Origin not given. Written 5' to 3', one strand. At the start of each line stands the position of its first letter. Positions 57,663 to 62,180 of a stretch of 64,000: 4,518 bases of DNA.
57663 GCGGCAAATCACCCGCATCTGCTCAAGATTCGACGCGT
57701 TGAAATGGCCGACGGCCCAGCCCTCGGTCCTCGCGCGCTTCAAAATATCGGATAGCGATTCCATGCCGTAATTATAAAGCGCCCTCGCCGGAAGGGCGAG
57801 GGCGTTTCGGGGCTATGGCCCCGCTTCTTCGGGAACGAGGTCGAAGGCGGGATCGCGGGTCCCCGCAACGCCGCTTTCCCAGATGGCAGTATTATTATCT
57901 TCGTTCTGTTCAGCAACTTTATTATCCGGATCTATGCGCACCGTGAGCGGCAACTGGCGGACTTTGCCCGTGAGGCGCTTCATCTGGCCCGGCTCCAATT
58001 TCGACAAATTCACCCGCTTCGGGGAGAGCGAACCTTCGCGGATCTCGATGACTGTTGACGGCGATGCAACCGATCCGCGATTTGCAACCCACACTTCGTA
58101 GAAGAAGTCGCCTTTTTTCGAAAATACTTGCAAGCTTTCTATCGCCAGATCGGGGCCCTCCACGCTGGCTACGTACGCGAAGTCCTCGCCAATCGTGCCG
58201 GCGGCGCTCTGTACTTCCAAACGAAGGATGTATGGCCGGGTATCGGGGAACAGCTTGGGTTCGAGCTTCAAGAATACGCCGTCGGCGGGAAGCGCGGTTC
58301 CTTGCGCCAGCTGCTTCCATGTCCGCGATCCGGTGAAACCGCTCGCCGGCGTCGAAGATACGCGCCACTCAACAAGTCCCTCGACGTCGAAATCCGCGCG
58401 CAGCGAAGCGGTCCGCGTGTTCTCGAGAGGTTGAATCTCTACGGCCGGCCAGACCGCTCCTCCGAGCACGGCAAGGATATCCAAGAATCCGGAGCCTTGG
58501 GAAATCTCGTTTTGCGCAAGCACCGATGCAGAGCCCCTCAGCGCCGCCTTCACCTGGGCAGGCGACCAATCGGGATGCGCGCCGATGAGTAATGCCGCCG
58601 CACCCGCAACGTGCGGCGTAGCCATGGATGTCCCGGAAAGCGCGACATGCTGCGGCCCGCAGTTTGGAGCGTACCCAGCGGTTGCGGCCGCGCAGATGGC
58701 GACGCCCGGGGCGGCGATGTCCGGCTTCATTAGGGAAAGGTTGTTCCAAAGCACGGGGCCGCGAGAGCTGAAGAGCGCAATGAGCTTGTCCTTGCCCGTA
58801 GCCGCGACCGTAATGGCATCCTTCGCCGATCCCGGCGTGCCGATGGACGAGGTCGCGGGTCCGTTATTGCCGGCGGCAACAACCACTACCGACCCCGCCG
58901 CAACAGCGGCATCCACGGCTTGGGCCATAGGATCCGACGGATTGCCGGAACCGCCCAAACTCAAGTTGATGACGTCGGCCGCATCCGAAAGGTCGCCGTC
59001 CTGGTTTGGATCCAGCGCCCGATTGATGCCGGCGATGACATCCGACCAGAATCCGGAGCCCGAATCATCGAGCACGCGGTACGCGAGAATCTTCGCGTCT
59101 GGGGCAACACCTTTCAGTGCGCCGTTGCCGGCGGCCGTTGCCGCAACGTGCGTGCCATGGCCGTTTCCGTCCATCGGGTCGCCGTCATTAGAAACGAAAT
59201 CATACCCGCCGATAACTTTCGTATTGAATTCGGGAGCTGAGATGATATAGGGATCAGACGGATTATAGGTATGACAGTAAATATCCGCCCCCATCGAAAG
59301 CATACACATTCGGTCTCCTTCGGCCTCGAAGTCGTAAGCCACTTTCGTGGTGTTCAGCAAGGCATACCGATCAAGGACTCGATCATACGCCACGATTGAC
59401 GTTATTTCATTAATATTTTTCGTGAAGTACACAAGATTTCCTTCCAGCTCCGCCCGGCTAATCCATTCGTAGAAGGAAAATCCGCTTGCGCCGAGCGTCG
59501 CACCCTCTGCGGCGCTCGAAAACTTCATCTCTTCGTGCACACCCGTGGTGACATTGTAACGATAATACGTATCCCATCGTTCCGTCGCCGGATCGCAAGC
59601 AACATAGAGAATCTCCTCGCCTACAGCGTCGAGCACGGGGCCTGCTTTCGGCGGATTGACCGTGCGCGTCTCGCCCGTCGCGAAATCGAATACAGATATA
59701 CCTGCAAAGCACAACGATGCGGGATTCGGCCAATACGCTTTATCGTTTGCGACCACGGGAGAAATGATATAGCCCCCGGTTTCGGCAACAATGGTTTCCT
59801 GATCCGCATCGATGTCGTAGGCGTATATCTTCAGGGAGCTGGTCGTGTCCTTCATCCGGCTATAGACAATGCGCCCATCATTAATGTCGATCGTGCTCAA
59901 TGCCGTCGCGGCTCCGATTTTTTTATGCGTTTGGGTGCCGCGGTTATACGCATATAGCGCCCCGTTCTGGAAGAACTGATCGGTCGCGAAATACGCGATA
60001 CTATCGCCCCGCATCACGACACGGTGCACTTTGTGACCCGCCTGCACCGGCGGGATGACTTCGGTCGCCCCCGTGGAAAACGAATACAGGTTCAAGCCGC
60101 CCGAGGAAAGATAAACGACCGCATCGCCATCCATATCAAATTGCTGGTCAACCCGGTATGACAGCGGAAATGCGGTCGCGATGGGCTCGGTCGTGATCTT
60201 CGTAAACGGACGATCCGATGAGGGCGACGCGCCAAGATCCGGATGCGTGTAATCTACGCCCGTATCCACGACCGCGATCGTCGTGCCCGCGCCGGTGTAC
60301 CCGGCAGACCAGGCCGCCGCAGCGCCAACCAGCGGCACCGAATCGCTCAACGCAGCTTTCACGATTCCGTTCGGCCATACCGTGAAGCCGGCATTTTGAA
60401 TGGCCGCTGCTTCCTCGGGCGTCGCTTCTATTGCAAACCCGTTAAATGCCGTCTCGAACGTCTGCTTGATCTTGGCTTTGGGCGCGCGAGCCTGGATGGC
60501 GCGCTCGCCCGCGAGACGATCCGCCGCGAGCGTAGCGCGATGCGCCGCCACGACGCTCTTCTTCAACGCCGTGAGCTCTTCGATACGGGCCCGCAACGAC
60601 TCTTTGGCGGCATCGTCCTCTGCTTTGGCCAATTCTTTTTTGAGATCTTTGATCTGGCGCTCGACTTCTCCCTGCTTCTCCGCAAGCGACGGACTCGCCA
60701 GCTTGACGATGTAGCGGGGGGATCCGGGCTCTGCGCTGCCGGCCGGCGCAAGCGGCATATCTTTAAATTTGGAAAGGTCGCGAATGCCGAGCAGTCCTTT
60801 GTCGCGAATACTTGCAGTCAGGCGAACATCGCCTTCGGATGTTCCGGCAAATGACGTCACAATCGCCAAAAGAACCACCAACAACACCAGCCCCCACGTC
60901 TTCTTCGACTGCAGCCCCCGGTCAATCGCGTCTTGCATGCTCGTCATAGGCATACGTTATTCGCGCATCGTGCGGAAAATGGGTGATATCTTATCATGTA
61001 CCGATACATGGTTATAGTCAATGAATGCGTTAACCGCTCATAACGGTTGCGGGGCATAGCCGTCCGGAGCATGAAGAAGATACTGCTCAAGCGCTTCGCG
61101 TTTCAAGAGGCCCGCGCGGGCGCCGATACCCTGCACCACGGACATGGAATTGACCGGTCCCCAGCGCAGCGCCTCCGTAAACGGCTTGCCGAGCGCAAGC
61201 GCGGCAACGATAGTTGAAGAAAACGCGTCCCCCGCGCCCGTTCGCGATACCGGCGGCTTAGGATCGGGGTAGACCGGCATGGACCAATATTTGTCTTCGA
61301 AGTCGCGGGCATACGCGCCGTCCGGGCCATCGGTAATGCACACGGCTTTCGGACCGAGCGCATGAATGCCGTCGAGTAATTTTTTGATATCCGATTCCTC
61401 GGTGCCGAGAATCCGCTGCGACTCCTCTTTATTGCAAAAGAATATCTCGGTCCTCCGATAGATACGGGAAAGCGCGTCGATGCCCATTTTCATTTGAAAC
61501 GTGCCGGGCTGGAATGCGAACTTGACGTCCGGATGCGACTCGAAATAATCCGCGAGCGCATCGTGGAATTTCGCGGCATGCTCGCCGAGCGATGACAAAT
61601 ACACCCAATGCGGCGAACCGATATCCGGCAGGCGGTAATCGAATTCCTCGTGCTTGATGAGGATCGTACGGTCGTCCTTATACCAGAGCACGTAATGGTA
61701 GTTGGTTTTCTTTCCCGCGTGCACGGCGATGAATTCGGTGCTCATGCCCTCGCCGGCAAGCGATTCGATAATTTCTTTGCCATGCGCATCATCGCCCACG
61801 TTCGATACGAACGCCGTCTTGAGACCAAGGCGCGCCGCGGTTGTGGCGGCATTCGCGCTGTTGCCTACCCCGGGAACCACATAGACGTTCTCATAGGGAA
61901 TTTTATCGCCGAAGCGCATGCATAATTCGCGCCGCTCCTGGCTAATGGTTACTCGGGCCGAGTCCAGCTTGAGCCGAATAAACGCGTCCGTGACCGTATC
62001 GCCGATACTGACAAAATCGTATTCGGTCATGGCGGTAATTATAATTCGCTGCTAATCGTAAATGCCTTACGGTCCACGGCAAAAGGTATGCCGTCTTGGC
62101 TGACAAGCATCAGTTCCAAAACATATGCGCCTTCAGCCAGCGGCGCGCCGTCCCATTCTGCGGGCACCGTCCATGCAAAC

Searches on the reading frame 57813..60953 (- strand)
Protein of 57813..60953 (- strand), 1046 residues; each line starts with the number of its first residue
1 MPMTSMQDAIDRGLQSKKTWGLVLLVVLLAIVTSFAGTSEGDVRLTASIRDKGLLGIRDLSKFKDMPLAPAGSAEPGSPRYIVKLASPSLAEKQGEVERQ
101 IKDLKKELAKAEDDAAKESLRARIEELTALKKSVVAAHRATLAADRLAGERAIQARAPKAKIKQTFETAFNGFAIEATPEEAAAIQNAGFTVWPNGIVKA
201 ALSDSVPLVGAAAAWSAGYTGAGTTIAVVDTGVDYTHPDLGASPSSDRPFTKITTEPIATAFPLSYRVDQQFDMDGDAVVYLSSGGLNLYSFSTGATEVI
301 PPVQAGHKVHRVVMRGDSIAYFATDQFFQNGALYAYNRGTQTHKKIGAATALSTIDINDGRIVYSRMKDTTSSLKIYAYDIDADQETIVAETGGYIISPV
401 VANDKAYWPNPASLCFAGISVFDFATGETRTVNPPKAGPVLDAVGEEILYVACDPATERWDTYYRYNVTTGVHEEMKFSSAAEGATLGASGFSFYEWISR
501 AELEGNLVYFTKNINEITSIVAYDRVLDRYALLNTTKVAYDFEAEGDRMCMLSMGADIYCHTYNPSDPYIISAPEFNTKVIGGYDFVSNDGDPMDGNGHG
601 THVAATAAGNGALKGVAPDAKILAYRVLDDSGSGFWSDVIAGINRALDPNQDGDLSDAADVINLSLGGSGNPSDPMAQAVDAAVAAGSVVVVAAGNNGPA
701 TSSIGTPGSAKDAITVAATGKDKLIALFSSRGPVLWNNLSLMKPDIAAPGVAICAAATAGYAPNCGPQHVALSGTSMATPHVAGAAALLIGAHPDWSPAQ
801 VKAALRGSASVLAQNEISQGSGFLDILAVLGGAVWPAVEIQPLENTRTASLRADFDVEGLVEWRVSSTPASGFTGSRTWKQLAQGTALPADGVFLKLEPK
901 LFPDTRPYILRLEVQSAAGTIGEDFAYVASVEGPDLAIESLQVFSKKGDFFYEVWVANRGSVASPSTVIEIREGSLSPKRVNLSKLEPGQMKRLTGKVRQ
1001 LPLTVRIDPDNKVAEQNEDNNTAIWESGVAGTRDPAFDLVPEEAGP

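Call 50: search_protein_families(library=ncbifam, proteins=[window:57813-60953:-], max_evalue=0.00001)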
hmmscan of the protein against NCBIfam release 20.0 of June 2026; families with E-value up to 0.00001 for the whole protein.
window:57813-60953:- (1046 aa): 5 families
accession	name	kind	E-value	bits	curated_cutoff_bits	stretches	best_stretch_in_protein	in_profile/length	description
TIGR03921.1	T7SS_mycosin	equivalog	5.6e-40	137.5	278.75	1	573-839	27-294/353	type VII secretion-associated serine protease mycosin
NF040553.1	SGO_0316_fam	subfamily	2.8e-15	55.1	1400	1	576-697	335-464/1486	SGO_0316/SGO_0317 family LPXTG-anchored serine peptidase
NF033595.1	denti_PrtP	equivalog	1.3e-14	53.8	300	1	659-810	339-479/606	dentilisin complex serine proteinase subunit PrtP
NF049966.1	QH_SP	equivalog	4.7e-12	45.7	165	1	592-699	35-127/219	subtilisin-like serine protease QhpE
NF040809.1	germ_prot_CspBA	exception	8.4e-11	40.2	1250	1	704-790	396-473/1099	bifunctional germination protease/germinant receptor pseudoprotease CspBA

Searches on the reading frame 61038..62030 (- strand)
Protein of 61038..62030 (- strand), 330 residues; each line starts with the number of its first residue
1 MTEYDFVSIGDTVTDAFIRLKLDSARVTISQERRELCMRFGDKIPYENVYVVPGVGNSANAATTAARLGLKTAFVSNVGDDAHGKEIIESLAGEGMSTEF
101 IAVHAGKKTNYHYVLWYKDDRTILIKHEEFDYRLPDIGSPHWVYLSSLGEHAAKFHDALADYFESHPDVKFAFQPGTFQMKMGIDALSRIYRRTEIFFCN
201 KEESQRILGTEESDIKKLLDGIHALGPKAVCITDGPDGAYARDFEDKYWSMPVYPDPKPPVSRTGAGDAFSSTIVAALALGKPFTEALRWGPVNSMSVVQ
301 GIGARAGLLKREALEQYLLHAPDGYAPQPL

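Call 50: search_protein_families(library=ncbifam, proteins=[window:61041-62030:-], max_evalue=0.00001)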
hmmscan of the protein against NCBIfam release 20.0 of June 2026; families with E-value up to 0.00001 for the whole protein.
window:61041-62030:- (330 aa): 16 families
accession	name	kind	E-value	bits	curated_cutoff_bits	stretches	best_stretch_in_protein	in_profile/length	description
TIGR02152.1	D_ribokin_bact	equivalog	5e-25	88.4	299.65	2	189-315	171-297/298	ribokinase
TIGR04382.1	myo_inos_iolC_N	equivalog_domain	2.5e-21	76.3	300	2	187-317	182-308/309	5-dehydro-2-deoxygluconokinase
NF008353.0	PRK11142.1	equivalog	5.3e-16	59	341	2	49-111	33-95/307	ribokinase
NF007321.0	PRK09813.1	equivalog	1.3e-14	54.4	247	1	54-115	23-83/261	fructoselysine 6-kinase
NF053626.1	RibKinHalex1628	equivalog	3e-13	49.9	330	1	54-305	37-279/293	ATP-dependent ribose-1-phosphate kinase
NF040938.1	KDG_KDGal_kin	equivalog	5.4e-13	48.7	400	0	187-318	176-303/305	bifunctional 2-dehydro-3-deoxygluconokinase/2-dehydro-3-deoxygalactonokinase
NF006957.1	PRK09434.1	equivalog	7.6e-13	48.6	450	1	48-110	20-82/302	fructokinase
NF041332.1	KDG_KDGal_kin_Halo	equivalog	4.7e-12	46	440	0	50-111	28-89/320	bifunctional 2-dehydro-3-deoxygluconokinase/2-dehydro-3-deoxygalactonokinase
TIGR02198.1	rfaE_dom_I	equivalog_domain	1.1e-11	44.4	345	0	55-110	47-102/315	D-glycero-beta-D-manno-heptose-7-phosphate kinase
TIGR03168.1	1-PFK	subfamily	6.2e-11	41.8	216.4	1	200-304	183-287/305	hexose kinase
NF049991.1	TagKinase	equivalog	1.3e-10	40.6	420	0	185-320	186-317/321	tagatose kinase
NF041134.1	R1P_kin_Thcocales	equivalog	1.7e-10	40.8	500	1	40-313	23-277/291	ADP-dependent ribose-1-phosphate kinase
NF047869.1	myo_kin_aldol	exception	3.6e-10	38.8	600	1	56-119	40-102/586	bifunctional 5-dehydro-2-deoxygluconokinase/5-dehydro-2-deoxyphosphogluconate aldolase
TIGR03828.1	pfkB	equivalog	8.2e-10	38.2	292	1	200-303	183-286/305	1-phosphofructokinase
NF041633.1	trifunc_aldol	exception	1.5e-07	30.3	700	0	56-109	274-326/580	KHG/KDPG aldolase/sugar kinase fusion protein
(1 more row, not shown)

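Call 75: find_encoding_contigs(protein=window:61038-62030:-, flank=10000, max_places=1)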
Protein window:61038-62030:- (330 aa): no gene with exactly this product is on record in the collection.
